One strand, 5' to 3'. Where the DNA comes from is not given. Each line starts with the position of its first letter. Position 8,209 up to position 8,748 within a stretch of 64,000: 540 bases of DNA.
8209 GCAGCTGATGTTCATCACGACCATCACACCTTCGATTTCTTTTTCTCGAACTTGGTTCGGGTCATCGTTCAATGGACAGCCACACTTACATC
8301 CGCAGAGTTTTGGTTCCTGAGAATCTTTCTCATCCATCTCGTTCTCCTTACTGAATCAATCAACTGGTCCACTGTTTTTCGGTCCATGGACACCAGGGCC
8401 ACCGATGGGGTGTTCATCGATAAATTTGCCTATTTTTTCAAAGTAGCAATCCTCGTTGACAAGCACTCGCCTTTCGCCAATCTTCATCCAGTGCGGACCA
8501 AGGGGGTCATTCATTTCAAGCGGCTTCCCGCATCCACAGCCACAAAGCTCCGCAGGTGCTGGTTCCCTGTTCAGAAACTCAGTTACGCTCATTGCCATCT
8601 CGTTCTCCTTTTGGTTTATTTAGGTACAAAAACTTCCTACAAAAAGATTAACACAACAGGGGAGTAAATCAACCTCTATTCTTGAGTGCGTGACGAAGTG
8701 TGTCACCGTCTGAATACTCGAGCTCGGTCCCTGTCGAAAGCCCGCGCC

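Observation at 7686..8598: Tandem array of three paralogous small Cys-rich proteins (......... module) co-directional with dnaB-recR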

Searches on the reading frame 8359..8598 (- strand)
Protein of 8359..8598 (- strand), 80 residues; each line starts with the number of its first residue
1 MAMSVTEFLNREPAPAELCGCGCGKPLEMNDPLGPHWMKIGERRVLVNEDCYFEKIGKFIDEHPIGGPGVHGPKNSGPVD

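Call 3: search_protein_families(library=pfam, proteins=[window:8359-8598:-], max_evalue=10)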
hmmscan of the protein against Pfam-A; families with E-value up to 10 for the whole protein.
seq(80 aa): 0 families

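Call 4: search_protein_families(library=ncbifam, proteins=[window:8359-8598:-], max_evalue=10)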
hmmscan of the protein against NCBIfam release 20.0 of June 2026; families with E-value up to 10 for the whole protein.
seq(80 aa): 0 families

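Call 5: find_homologous_proteins(query=window:8359-8598:-, max_evalue=10)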
Query seq(80 aa) (80 aa): 10 proteins with E <= 10 among 10 candidates.
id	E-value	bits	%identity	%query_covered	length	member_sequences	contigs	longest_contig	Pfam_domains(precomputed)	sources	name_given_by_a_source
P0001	6.0e-50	185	98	100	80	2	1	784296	-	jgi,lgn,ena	-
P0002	9.0e-34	133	72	100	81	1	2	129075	-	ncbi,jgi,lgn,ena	ncbi:MAG: hypothetical protein WC791_01135 [Candidatus Paceibacterota bacterium]|jgi:hypothetical pr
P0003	8.4e-33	130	74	100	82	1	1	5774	-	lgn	-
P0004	2.9e-31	125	67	100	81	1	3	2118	-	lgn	-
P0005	1.5e-29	120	65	100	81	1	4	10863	-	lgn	-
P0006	6.7e-28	115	59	100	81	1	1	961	-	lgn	-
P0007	6.4e-27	111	59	98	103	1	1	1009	-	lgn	-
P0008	6.7e-27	111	63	100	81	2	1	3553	-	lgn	-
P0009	4.0e-24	102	58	100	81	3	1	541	-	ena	-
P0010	5.8e-22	96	54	98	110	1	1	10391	-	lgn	-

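Call 8: find_encoding_contigs(protein=P0002, flank=6000, max_places=4)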
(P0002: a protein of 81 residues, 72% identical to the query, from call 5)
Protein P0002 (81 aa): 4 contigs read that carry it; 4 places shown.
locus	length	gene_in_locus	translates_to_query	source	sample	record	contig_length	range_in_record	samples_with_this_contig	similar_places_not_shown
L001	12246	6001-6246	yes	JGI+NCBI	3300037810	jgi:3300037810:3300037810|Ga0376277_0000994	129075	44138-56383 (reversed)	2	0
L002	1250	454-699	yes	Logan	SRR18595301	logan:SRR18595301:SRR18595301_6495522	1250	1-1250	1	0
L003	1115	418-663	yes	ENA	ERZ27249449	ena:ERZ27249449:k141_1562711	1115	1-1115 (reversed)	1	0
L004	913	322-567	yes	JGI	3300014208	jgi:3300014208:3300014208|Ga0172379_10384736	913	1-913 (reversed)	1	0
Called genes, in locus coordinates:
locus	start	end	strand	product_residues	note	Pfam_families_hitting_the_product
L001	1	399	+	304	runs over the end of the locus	PF01544:CorA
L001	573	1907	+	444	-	PF01406:tRNA-synt_1e, PF09334:tRNA-synt_1g (faint), PF00133:tRNA-synt_1 (weak), PF23493:CysS_C (weak)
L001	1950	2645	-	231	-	-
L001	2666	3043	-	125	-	-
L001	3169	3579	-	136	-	-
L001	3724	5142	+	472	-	PF00772:DnaB, PF13481:AAA_25, PF03796:DnaB_C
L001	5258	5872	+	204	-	PF21176:RecR_HhH, PF01751:Toprim (weak), PF13662:Toprim_4, PF21175:RecR_C (weak)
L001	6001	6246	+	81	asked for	-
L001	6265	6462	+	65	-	-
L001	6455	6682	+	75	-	-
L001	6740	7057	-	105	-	PF00829:Ribosomal_L21p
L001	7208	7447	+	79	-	-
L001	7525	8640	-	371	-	PF02646:RmuC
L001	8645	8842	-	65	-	-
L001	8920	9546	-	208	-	PF00990:GGDEF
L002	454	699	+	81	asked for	-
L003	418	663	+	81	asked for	-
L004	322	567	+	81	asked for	-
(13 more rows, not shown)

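Call 12: find_encoding_contigs(protein=P0010, flank=5000, max_places=3)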
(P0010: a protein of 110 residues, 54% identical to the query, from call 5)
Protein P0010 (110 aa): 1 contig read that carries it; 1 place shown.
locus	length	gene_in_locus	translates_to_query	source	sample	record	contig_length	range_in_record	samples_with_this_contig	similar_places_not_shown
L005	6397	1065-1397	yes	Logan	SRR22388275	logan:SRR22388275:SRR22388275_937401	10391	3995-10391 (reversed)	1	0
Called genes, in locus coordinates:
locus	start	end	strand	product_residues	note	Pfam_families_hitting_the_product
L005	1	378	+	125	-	?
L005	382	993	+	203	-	PF21176:RecR_HhH (weak), PF13662:Toprim_4 (weak), PF21175:RecR_C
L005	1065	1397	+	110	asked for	-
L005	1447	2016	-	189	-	PF00117:GATase, PF07722:Peptidase_C26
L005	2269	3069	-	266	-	PF09587:PGA_cap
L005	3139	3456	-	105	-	PF00829:Ribosomal_L21p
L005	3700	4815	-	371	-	PF02646:RmuC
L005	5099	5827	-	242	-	PF00990:GGDEF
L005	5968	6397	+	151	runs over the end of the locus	PF09424:YqeY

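Call 14: find_encoding_contigs(protein=P0005, flank=5000, max_places=3)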
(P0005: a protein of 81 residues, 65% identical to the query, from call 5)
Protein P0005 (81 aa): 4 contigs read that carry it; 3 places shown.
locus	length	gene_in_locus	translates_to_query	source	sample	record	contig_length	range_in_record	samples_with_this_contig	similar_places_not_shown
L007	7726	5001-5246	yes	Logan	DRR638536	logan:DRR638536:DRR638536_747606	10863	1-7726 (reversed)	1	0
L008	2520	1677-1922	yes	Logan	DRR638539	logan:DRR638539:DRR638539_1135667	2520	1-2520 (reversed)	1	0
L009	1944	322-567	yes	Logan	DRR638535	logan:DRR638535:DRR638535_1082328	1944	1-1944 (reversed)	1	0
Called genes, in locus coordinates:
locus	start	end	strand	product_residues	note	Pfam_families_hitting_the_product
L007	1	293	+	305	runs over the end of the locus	PF01544:CorA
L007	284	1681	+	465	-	PF01406:tRNA-synt_1e, PF09334:tRNA-synt_1g (faint), PF23493:CysS_C (weak)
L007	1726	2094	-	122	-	-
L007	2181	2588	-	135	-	-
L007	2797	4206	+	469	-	PF00772:DnaB, PF13481:AAA_25, PF03796:DnaB_C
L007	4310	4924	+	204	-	PF21176:RecR_HhH (weak), PF13662:Toprim_4, PF21175:RecR_C (weak)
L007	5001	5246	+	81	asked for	-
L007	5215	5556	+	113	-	-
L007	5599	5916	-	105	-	PF00829:Ribosomal_L21p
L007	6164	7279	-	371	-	PF02646:RmuC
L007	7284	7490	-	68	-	-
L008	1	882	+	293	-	?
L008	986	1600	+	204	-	PF21176:RecR_HhH (weak), PF13662:Toprim_4, PF21175:RecR_C (weak)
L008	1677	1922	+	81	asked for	-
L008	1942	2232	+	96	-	-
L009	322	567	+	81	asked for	-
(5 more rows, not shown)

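Call 25: predict_structure(alignment_id=A1)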
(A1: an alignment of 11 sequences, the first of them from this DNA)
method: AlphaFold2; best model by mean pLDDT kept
length: 80 residues; sequences in the alignment: 11
mean_pLDDT: 68.1   pTM: 0.43
mean pLDDT of the five models: 68.1, 67.5, 67.1, 65.9, 64.8
residues with pLDDT >= 90: 0; 70-90: 47; 50-70: 21; < 50: 12
segments of 3 or more residues with pLDDT < 50: 67-73, 77-80
pLDDT, mean of each block of 10 residues (from residue 1): 65 67 77 75 79 78 57 47
secondary structure, 60 per line:
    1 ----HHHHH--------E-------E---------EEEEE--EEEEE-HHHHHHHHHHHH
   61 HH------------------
elements in order: H5-9 E36-40 E43-47 H49-62

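Call 27: search_protein_representatives(alignment_id=A1)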
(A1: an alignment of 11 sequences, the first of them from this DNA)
Query: 11 sequences, 81 profile positions. Proteins with E-value up to 0.001 (for the whole library): 62; up to 1e-10: 6; up to 1e-30: 2. The best 62 are listed.
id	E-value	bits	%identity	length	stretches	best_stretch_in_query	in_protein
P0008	6.1e-39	147.9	-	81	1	1-81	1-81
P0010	2.8e-37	142.6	-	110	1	3-81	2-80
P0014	3.7e-20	87.7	-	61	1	1-58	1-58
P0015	2.2e-14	69.2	-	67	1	1-59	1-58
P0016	8.4e-11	57.7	-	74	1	18-70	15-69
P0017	9.3e-11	57.6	-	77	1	15-74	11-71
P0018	3.3e-10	55.9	-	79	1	12-72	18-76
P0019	6.4e-10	54.9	-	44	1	39-81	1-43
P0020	2.6e-09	53.0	-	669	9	42-67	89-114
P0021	3.1e-09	52.7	-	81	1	3-72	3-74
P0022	1.3e-08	50.7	-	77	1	1-73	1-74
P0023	1.6e-08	50.4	-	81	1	12-70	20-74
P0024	3.1e-08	49.5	-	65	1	10-70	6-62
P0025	5.4e-08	48.7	-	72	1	16-79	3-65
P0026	7.0e-08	48.4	-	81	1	1-66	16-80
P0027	1.9e-07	47.0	-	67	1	2-69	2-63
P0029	3.4e-07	46.2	-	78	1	22-70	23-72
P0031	4.1e-07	45.9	-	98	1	19-71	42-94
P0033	8.6e-07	44.9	-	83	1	14-73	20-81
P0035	2.0e-06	43.8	-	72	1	13-71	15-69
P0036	3.4e-06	43.0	-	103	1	12-70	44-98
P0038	4.6e-06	42.5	-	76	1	20-76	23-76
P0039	4.7e-06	42.5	-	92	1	9-73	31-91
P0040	5.4e-06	42.3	-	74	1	1-73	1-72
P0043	6.5e-06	42.1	-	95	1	12-72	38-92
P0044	6.8e-06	42.0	-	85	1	1-76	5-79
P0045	1.1e-05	41.3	-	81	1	1-75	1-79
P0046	1.2e-05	41.2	-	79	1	1-72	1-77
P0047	1.3e-05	41.2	-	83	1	1-75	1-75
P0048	1.4e-05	41.0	-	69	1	12-70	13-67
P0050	1.9e-05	40.6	-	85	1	22-74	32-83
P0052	4.5e-05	39.4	-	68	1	24-70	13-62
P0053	5.0e-05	39.3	-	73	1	1-73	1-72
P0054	5.9e-05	39.0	-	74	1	4-69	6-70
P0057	1.0e-04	38.2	-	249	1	5-68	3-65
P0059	1.2e-04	38.1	-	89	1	13-70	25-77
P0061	1.4e-04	37.8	-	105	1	4-69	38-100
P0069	5.0e-04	36.0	-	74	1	1-73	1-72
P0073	8.9e-04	35.2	-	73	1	10-67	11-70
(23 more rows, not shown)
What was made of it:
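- An exhaustive HMM search of 1.84 billion representatives gave 62 hits at E<=1e-3 (call 27). A family of about 57 representatives (call 27).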

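Call 34: search_protein_families(library=pfam, alignment_id=A2, max_evalue=1)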
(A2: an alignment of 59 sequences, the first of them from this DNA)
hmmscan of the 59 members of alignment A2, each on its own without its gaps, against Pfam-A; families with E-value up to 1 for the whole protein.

A. member 1, seq(80 aa): 0 families

B. families by the number of members that match (of 59 scanned): 49 families (the first 25 are shown)
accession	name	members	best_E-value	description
PF00412.28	LIM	4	0.0027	LIM domain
PF24458.1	DUF7573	4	0.0058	Domain of unknown function (DUF7573)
PF20137.4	DUF6527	3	0.067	Family of unknown function (DUF6527)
PF18912.6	DZR_2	2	0.0012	Double zinc ribbon domain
PF24734.1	DUF7685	2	0.01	Domain of unknown function (DUF7685)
PF06677.18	Auto_anti-p27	2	0.038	Sjogren's syndrome/scleroderma autoantigen 1 (Autoantigen p27)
PF00130.28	C1_1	2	0.039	Phorbol esters/diacylglycerol binding domain (C1 domain)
PF08271.17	Zn_Ribbon_TF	2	0.095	TFIIB zinc-binding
PF01258.23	zf-dskA_traR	2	0.18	Prokaryotic dksA/traR C4-type zinc finger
PF14471.11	DUF4428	2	0.21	Domain of unknown function (DUF4428)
PF08273.17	Zn_Ribbon_Prim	1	0.0057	Zinc-binding domain of primase-helicase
PF19371.4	DUF5946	1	0.0072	Family of unknown function (DUF5946)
PF19474.4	DUF6011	1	0.0074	Family of unknown function (DUF6011)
PF21366.3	TRAFD1-XIAF1_ZnF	1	0.016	TRAFD1/XAF1, zinc finger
PF17026.10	zf-RRPl_C4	1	0.017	Putative ribonucleoprotein zinc-finger pf C4 type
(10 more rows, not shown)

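Call 35: search_solved_structures(query=A2, max_evalue=10, show_alignments=3)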
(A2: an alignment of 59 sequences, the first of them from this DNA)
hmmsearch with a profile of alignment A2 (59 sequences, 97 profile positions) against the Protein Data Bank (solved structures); distinct sequences matched with E-value up to 10: 3.
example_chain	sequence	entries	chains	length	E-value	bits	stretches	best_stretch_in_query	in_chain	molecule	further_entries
8q5b_A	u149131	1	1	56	0.22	14.7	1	23-63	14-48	Small CPxCG-related zinc finger protein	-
2csz_A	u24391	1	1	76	0.57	13.3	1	21-63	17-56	Synaptotagmin-like protein 4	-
9fhl_C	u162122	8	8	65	3.5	10.8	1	25-62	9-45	Small zinc finger protein HVO-2753-like zinc-binding pocket domain-containing protein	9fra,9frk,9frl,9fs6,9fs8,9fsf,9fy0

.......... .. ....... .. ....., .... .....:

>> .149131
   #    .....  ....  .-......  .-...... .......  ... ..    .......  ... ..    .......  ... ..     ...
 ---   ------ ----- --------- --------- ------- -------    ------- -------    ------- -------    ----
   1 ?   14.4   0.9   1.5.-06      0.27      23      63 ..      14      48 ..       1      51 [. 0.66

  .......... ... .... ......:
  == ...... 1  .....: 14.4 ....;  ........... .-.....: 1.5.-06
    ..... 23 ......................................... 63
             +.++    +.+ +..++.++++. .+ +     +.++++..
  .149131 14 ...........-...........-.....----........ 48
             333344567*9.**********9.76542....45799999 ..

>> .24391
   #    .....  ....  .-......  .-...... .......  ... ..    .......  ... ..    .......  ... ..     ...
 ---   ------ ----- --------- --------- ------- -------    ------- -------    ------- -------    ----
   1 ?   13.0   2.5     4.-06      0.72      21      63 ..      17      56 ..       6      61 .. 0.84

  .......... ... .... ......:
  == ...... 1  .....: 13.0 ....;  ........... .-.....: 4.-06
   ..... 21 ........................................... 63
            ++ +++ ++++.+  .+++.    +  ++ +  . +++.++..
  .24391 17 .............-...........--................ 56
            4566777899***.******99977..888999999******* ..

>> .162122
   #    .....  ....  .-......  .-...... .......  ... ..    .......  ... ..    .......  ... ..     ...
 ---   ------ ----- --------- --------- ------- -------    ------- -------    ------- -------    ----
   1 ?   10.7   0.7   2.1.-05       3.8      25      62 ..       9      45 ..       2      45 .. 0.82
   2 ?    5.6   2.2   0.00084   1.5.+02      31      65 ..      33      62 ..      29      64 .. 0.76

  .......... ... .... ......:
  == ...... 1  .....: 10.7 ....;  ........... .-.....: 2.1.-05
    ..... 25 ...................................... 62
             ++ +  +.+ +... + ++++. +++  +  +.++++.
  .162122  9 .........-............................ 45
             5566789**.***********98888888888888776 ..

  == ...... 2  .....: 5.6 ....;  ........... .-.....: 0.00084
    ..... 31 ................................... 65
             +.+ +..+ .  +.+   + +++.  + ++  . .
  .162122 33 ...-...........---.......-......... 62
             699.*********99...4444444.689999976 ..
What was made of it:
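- On YacG (DNA gyrase inhibitor): No YacG chain appears in the PDB profile hits (call 35).
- The PDB profile search has a best E of 0.22 (call 35). The PDB profile search also lists it (E 3.5, call 35).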

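Call 40: find_homologous_proteins(query=A2, max_evalue=0.001)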
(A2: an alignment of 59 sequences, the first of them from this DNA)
Query A2 (59 sequences) (80 aa, profile of the alignment): 34 proteins with E <= 0.001 among 342 candidates.
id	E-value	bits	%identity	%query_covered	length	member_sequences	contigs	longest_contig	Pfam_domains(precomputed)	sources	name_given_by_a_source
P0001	3.2e-26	109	98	100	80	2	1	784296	-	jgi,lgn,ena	-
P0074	3.8e-25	105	63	100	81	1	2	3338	-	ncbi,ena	-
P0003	4.5e-25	105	74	100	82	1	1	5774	-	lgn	-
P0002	4.8e-25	105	72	100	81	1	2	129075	-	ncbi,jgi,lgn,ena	ncbi:MAG: hypothetical protein WC791_01135 [Candidatus Paceibacterota bacterium]|jgi:hypothetical pr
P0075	9.2e-24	101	73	80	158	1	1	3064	-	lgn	-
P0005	3.2e-23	99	65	100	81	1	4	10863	-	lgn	-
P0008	4.9e-23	99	63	100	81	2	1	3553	-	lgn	-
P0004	2.8e-22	96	67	100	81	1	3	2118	-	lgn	-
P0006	7.3e-22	95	59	100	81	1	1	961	-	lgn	-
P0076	1.4e-21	94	60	100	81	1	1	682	-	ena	-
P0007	1.6e-21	94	59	98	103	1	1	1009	-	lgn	-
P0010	2.0e-21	93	54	98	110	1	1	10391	-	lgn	-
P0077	3.4e-21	93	62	100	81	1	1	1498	-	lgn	-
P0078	1.4e-20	91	58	95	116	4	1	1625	-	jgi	-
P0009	1.4e-20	91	58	100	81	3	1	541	-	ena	-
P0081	2.0e-16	77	48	100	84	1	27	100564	-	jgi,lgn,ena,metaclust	metaclust:\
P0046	1.9e-14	71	38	70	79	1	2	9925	-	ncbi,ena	-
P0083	1.9e-12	65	37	68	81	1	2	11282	-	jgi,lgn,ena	jgi:hypothetical protein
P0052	3.0e-12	64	34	55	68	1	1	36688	-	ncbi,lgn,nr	ncbi:MAG: hypothetical protein Q7S95_00725 [bacterium]|nr:hypothetical protein [bacterium]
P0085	2.1e-7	49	36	83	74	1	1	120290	-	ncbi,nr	ncbi:Uncharacterised protein [uncultured archaeon]|nr:Uncharacterised protein [uncultured archaeon]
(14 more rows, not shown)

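Call 41: find_encoding_contigs(protein=P0081, flank=5000, max_places=3)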
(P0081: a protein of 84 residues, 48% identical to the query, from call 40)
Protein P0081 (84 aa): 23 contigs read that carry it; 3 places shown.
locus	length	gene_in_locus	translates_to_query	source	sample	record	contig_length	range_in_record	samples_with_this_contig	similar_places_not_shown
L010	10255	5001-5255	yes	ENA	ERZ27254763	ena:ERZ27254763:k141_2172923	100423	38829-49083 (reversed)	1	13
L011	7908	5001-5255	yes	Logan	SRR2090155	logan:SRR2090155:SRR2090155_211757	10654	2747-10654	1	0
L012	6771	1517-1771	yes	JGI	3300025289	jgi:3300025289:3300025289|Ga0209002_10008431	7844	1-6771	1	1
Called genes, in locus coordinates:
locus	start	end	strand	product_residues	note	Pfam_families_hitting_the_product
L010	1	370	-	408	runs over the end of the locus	PF00595:PDZ, PF13180:PDZ_2, PF17820:PDZ_6, PF03572:Peptidase_S41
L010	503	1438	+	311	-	PF01544:CorA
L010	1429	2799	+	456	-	PF01406:tRNA-synt_1e, PF01921:tRNA-synt_1f (faint), PF09334:tRNA-synt_1g (weak), PF00133:tRNA-synt_1 (weak), PF09334:tRNA-synt_1g (weak)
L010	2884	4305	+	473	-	PF00772:DnaB, PF13481:AAA_25, PF03796:DnaB_C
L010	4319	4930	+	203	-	PF21176:RecR_HhH, PF01751:Toprim (weak), PF13662:Toprim_4, PF21175:RecR_C (weak)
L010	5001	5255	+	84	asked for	-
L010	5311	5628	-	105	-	PF00829:Ribosomal_L21p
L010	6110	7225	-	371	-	PF02646:RmuC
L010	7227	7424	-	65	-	-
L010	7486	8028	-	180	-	PF00990:GGDEF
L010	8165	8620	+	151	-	PF09424:YqeY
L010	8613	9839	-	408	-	PF27096:UvrC_M, PF08459:UvrC_RNaseH_dom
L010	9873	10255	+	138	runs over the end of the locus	-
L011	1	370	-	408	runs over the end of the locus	PF00595:PDZ, PF13180:PDZ_2, PF17820:PDZ_6, PF03572:Peptidase_S41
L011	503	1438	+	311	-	PF01544:CorA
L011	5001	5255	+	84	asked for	-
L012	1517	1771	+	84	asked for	-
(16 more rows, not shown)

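Call 42: find_encoding_contigs(protein=P0052, flank=5000, max_places=2)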
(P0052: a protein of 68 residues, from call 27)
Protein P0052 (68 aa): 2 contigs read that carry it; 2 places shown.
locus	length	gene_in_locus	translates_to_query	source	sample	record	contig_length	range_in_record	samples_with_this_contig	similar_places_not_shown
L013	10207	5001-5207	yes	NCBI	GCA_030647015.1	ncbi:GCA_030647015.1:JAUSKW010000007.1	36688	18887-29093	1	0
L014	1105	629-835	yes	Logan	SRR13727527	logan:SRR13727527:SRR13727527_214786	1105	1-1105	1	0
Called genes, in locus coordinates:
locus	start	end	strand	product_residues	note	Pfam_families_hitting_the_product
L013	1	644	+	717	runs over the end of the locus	PF00009:GTP_EFTU, PF03144:GTP_EFTU_D2, PF22042:EF-G_D2, PF14492:EFG_III, PF16658:RF3_C (weak), PF03764:EFG_IV, PF00679:EFG_C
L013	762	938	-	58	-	-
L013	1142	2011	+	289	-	-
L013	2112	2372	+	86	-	-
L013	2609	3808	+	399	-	PF00009:GTP_EFTU, PF03144:GTP_EFTU_D2, PF03143:GTP_EFTU_D3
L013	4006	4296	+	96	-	PF00338:Ribosomal_S10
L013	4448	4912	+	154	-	PF00583:Acetyltransf_1, PF13508:Acetyltransf_7 (weak), PF13673:Acetyltransf_10 (weak)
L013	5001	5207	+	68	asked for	-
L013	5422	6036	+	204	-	PF00297:Ribosomal_L3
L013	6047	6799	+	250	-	PF00573:Ribosomal_L4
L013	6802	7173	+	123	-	PF00276:Ribosomal_L23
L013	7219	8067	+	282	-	PF00181:Ribosomal_L2_N, PF03947:Ribosomal_L2_C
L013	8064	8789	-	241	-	PF11738:DUF3298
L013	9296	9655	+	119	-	PF00237:Ribosomal_L22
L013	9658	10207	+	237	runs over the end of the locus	PF07650:KH_2, PF00189:Ribosomal_S3_C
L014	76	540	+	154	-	PF00583:Acetyltransf_1, PF13508:Acetyltransf_7 (weak), PF13673:Acetyltransf_10 (weak)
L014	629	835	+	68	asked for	-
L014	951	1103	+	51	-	?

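Call 43: find_encoding_contigs(protein=P0085, flank=5000, max_places=2)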
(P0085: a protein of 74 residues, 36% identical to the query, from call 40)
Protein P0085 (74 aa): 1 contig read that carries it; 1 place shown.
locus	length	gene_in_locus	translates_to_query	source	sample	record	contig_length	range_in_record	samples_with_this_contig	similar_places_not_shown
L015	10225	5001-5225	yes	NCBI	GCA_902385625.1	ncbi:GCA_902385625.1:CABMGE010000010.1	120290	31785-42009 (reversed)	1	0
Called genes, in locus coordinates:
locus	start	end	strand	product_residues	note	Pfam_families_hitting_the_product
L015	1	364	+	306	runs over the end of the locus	PF05175:MTS, PF12847:Methyltransf_18 (faint), PF13847:Methyltransf_31, PF08241:Methyltransf_11 (weak), PF08242:Methyltransf_12 (weak), PF13649:Methyltransf_25 (weak)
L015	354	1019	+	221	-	PF00293:NUDIX, PF19368:WHD_AraR, PF21906:WHD_NrtR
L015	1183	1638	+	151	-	-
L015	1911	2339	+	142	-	PF09946:DUF2178 (weak)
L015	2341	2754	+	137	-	PF09946:DUF2178, PF20040:DUF6442 (weak)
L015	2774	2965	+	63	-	PF12844:HTH_19 (weak), PF01381:HTH_3, PF13560:HTH_31 (weak)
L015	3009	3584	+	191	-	PF00210:Ferritin, PF02915:Rubrerythrin, PF03232:COQ7 (faint), PF23458:DUF7130 (faint), PF21349:RUBY_RBDX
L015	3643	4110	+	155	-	-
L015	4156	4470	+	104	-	-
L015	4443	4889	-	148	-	-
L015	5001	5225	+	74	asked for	-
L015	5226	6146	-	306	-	PF02775:TPP_enzyme_C, PF12367:PFO_beta_C (weak)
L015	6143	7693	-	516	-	PF01558:POR, PF01855:POR_N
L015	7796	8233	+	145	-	-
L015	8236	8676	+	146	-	PF00293:NUDIX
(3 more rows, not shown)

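Call 44: find_encoding_contigs(protein=P0046, flank=5000, max_places=2)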
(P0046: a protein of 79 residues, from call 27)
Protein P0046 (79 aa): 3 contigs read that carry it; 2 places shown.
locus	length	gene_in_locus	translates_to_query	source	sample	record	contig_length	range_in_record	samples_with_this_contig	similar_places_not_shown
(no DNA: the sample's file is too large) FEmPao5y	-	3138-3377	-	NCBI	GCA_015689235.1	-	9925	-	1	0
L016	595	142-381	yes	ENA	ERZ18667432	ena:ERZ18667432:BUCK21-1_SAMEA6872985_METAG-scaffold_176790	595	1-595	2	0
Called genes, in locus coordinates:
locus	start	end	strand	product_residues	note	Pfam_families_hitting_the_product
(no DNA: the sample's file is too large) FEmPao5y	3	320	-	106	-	?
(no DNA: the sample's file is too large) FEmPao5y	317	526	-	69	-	PF02885:Glycos_trans_3N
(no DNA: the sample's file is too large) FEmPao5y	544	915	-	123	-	-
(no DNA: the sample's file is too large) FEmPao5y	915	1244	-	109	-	-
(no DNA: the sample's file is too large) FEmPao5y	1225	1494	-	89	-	-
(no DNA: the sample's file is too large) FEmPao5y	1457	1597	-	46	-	-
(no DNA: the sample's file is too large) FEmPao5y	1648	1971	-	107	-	-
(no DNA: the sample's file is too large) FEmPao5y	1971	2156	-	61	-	-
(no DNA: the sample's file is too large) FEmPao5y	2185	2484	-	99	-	-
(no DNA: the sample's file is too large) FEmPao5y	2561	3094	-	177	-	PF00218:IGPS (weak)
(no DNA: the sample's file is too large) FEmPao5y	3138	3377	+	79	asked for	-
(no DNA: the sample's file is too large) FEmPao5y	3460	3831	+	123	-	PF01381:HTH_3 (weak), PF13443:HTH_26 (weak)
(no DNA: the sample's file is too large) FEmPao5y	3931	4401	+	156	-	-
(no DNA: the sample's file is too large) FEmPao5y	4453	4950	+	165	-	-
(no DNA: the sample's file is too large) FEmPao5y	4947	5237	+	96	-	PF13223:DUF4031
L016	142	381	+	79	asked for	-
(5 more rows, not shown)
